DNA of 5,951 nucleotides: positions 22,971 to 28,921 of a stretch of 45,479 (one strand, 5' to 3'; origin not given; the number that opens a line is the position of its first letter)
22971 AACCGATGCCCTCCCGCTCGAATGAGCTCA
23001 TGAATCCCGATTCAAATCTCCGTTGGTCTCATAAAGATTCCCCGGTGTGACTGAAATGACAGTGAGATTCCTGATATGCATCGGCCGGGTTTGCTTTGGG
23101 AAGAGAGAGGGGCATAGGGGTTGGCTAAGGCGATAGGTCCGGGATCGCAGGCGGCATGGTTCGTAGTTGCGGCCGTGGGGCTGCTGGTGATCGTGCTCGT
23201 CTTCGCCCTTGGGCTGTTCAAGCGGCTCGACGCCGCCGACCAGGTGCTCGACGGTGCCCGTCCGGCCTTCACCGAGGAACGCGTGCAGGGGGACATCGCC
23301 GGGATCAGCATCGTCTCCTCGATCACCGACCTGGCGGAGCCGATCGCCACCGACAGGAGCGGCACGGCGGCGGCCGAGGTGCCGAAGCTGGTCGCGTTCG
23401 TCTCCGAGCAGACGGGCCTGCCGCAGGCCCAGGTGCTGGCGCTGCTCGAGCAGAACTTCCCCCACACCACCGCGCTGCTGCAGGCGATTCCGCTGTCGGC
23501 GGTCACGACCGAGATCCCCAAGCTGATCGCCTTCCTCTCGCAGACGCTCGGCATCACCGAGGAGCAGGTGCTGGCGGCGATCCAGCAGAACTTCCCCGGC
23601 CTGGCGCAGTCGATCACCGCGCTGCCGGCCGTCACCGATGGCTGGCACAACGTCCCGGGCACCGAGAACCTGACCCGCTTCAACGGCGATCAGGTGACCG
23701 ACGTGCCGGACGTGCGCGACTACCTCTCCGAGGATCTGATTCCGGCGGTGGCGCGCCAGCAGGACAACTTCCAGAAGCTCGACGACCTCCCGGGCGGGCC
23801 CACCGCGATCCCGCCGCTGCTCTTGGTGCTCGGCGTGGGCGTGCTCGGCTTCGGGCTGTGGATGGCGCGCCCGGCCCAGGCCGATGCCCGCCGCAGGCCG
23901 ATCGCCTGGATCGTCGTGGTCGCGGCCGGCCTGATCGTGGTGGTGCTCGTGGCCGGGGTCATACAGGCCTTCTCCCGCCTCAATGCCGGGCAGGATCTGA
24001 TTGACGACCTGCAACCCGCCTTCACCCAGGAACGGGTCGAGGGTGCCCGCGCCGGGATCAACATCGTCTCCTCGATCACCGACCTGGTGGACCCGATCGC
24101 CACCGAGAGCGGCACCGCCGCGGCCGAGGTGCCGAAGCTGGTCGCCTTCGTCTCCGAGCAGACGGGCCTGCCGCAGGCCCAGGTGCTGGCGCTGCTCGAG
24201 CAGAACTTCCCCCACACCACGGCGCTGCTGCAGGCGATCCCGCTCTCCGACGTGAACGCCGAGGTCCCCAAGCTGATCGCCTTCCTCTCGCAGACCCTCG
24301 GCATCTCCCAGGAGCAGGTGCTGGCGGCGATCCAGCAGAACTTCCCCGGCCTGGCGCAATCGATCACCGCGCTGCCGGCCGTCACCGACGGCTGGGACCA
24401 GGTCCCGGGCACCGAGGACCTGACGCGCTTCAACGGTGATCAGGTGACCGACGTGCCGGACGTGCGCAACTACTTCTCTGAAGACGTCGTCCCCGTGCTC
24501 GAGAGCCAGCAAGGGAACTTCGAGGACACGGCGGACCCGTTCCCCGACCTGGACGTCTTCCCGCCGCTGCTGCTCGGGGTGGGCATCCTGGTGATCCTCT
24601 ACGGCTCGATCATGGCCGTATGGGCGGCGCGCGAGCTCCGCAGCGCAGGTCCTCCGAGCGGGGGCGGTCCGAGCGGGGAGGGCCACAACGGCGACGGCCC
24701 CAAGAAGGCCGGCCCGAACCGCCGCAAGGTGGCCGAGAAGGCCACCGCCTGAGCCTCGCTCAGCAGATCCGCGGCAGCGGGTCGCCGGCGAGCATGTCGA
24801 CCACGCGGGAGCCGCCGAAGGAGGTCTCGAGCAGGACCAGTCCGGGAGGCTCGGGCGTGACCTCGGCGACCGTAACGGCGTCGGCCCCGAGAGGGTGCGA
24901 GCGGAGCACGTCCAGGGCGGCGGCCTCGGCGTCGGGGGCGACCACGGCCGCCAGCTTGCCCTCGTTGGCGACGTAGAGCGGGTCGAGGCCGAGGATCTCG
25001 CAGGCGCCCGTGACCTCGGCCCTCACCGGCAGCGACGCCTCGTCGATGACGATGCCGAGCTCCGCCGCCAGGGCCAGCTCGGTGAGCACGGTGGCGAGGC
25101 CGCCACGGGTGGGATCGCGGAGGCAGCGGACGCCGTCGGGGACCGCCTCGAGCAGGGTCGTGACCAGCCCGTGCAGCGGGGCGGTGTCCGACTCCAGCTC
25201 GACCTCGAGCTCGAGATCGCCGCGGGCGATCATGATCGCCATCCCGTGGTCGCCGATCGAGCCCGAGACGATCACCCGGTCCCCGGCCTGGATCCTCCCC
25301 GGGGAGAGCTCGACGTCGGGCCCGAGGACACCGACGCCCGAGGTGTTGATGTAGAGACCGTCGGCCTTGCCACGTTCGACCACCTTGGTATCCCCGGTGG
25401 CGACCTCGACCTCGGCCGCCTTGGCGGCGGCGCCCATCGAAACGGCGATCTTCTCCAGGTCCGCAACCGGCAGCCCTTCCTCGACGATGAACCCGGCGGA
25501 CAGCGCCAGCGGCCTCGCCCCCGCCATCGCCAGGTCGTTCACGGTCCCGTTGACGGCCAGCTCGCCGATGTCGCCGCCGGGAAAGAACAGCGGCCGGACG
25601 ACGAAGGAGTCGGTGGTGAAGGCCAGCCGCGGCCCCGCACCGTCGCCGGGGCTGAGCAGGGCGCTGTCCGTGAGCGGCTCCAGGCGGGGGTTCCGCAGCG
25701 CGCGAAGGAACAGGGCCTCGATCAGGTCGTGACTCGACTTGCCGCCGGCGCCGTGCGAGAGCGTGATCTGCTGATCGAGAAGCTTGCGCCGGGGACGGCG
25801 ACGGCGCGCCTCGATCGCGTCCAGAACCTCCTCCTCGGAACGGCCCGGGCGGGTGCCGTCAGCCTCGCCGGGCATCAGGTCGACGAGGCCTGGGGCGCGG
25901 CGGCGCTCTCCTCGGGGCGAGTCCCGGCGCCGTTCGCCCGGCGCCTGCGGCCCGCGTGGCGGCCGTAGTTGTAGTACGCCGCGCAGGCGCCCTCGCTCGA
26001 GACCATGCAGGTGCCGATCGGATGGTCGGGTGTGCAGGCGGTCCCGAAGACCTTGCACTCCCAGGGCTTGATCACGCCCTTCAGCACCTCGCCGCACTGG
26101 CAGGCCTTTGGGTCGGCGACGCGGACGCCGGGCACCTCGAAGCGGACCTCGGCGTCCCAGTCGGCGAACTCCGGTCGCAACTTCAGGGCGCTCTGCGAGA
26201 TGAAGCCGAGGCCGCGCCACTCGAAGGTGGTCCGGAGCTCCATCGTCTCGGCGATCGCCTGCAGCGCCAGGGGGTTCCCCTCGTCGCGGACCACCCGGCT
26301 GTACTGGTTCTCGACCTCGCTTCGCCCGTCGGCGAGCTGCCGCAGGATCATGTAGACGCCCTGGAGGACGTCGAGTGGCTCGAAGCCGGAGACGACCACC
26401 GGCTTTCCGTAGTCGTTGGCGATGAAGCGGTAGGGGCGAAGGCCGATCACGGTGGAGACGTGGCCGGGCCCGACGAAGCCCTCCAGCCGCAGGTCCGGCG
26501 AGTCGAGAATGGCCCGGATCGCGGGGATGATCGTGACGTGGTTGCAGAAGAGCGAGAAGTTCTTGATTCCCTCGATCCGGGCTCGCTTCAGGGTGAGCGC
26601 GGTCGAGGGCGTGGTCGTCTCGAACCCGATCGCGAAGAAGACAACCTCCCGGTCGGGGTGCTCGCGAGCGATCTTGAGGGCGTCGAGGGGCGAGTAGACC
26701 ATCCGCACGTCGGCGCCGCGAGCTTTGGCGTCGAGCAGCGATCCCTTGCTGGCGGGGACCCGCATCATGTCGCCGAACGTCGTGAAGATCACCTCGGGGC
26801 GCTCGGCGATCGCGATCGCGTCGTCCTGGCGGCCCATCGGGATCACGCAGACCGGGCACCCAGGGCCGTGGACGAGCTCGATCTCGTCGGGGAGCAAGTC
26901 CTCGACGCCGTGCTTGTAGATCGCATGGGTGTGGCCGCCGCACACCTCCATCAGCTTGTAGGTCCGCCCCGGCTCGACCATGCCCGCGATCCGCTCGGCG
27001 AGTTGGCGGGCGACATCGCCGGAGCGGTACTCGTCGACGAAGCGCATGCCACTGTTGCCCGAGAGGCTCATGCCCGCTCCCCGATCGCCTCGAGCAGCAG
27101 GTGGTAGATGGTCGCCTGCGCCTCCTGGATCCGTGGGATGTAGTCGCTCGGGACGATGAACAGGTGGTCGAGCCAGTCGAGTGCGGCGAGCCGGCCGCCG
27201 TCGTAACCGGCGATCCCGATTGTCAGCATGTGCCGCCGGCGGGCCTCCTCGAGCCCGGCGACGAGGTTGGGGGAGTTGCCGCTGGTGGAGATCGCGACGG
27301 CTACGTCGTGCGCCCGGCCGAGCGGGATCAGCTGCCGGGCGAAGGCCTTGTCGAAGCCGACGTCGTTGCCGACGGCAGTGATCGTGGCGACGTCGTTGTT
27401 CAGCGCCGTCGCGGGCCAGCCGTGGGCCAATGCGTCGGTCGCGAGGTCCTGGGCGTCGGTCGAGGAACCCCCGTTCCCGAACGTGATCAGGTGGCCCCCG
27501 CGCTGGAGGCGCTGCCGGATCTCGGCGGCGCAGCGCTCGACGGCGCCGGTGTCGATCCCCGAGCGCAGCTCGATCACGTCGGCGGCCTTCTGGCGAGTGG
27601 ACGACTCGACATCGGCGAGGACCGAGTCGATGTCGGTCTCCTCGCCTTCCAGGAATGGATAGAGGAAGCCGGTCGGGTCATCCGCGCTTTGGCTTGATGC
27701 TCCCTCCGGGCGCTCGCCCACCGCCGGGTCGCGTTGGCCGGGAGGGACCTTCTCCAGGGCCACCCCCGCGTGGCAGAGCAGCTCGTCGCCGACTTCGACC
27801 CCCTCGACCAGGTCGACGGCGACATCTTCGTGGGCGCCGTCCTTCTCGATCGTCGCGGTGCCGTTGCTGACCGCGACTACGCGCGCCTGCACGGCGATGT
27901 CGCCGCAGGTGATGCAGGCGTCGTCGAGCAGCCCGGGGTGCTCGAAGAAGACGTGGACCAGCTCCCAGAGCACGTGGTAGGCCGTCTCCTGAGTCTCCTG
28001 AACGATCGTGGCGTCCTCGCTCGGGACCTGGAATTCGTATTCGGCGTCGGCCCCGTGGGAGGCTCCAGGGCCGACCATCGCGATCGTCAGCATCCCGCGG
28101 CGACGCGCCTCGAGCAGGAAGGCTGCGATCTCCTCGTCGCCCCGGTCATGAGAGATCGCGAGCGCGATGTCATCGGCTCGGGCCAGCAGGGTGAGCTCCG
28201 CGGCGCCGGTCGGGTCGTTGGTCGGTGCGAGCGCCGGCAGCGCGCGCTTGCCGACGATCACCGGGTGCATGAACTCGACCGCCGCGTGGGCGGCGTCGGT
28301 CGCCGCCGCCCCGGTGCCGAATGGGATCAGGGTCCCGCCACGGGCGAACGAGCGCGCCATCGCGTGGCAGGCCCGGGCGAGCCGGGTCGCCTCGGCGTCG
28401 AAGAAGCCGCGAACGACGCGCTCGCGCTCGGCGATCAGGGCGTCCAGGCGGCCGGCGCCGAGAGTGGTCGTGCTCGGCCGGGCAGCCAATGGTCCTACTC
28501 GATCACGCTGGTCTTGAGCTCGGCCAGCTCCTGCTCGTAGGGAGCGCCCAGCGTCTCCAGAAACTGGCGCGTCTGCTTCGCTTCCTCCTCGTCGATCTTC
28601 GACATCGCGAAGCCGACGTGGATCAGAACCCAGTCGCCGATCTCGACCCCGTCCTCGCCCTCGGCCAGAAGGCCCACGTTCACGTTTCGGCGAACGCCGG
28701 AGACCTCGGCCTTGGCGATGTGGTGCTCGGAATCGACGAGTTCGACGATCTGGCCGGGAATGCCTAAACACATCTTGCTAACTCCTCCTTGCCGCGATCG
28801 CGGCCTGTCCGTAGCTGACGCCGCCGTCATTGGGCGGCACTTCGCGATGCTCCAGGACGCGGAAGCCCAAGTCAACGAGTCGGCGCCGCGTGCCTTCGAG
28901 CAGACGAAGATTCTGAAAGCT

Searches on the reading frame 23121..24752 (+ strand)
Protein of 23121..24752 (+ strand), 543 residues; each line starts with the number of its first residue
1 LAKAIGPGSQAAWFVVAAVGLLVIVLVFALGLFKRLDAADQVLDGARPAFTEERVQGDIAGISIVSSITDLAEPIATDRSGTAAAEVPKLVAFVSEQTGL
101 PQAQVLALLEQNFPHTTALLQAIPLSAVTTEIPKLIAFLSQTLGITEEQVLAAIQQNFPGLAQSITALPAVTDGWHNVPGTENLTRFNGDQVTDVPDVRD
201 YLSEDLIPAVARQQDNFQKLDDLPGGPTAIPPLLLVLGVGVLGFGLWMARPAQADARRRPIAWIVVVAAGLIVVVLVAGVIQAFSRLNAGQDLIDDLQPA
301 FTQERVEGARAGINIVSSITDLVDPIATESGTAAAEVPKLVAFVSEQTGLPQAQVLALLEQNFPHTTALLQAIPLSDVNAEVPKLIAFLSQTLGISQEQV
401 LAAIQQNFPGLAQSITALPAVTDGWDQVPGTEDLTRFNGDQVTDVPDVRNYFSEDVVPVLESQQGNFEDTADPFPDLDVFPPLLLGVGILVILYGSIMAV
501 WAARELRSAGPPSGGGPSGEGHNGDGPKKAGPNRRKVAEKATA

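Call 8: search_protein_families(library=pfam, max_evalue=0.001, proteins=[window:23121-24752:+])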
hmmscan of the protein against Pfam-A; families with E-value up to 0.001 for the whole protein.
window:23121-24752:+ (543 aa): 5 families
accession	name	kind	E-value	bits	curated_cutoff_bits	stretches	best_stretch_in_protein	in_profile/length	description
PF10327.15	7TM_GPCR_Sri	-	8e-06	25.7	23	0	128-170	139-181/303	Serpentine type 7TM GPCR chemoreceptor Sri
PF22451.2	NirdL-like_HTH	-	8.6e-05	22.5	27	0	139-156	22-39/47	Siroheme decarboxylase NirDL-like HTH domain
PF18401.7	Thioredoxin_13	-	0.00015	22.1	26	0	399-418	33-52/136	Thioredoxin-like domain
PF21328.3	Gp44_lid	-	0.00084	19.9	27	0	144-168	23-48/63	Sliding-clamp-loader large subunit, AAA+ ATPase lid domain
PF07514.17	TraI_2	-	0.00093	18.7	23.9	0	133-180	17-64/324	Putative helicase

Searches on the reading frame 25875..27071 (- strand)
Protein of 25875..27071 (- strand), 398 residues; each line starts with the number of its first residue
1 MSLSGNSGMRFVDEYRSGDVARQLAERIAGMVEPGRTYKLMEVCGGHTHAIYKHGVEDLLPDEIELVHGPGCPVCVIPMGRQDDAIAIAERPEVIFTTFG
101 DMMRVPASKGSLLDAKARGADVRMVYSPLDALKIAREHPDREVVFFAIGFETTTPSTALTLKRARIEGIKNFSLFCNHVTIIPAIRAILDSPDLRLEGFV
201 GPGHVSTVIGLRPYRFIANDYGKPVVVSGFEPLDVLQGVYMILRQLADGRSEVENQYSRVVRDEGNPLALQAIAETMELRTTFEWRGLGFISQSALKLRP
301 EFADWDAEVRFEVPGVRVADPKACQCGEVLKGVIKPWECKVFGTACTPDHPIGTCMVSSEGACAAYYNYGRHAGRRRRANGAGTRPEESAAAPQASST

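Call 8: search_protein_families(library=pfam, max_evalue=0.001, proteins=[window:25875-27071:-])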
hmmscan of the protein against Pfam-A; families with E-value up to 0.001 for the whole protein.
window:25875-27071:- (398 aa): 1 family
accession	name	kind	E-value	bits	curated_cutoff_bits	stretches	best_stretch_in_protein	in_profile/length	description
PF01924.21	HypD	-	1.4e-159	531.3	25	1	20-370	2-351/351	Hydrogenase formation hypA family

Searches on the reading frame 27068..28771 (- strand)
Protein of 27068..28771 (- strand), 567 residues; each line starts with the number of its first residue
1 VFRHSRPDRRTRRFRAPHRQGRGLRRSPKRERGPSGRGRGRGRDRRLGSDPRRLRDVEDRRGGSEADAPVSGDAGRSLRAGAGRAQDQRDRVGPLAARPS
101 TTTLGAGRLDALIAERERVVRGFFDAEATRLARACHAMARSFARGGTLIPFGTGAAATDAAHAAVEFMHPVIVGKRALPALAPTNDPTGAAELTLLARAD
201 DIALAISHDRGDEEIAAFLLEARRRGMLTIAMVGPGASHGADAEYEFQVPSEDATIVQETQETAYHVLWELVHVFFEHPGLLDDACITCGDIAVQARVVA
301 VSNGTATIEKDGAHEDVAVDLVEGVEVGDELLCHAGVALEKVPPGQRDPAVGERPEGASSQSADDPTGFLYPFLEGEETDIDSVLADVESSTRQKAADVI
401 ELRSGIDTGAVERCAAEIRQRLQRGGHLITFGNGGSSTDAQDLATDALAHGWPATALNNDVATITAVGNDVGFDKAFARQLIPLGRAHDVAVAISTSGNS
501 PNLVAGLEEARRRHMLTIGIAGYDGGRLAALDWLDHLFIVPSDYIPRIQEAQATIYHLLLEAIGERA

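Call 8: search_protein_families(library=pfam, max_evalue=0.001, proteins=[window:27068-28771:-])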
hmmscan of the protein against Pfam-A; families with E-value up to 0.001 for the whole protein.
window:27068-28771:- (567 aa): 3 families
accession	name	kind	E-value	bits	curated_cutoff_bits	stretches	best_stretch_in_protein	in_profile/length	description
PF13580.11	SIS_2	-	8.4e-24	84.6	27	2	408-522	18-138/138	SIS domain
PF01380.27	SIS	-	7.4e-11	42.4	25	1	474-554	40-123/131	SIS domain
PF01455.23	HupF_HypC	-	1.3e-09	38.5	28.5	1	292-343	3-54/65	HupF/HypC family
